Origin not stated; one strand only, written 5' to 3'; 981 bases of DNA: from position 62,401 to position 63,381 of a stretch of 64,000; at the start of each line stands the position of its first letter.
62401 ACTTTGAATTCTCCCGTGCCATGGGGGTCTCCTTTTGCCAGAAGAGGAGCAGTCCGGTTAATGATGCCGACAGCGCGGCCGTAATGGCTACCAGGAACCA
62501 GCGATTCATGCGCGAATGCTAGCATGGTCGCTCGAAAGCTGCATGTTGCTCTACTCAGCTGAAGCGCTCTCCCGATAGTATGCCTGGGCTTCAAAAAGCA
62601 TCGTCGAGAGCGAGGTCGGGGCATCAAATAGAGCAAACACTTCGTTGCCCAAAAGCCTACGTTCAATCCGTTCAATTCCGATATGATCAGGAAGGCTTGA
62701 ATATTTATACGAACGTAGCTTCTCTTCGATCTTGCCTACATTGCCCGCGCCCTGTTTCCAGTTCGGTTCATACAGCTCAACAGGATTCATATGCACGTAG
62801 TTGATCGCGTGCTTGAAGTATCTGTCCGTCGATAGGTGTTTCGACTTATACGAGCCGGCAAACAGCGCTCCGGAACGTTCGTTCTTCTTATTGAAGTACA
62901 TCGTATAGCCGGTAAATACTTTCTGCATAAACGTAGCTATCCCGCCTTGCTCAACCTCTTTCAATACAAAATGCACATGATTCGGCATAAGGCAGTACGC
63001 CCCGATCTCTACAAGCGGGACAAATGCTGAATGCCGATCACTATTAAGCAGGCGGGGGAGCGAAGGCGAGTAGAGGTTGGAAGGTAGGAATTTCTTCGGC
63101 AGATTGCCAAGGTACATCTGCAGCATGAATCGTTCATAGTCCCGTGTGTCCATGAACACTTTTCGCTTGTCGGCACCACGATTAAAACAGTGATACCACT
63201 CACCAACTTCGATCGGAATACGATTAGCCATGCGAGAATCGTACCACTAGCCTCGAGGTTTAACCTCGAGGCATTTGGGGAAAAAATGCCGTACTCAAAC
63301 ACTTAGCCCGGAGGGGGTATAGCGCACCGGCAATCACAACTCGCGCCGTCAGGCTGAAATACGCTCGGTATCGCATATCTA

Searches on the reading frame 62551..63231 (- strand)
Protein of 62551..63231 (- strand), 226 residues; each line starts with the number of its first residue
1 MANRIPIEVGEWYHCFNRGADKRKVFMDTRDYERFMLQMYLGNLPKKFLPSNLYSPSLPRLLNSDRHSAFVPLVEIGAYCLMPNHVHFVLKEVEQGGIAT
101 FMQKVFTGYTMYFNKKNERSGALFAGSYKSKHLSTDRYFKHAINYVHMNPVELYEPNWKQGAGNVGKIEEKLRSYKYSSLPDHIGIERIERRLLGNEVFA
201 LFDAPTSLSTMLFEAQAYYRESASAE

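Call 10: search_protein_families(library=pfam, proteins=[window:62551-63231:-], max_evalue=0.001)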
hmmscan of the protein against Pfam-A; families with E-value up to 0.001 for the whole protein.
window:62551-63231:- (226 aa): 1 family
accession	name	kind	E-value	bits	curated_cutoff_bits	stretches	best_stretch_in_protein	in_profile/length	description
PF01797.21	Y1_Tnp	-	1.6e-06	28.7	23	1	74-147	41-119/121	Transposase IS200 like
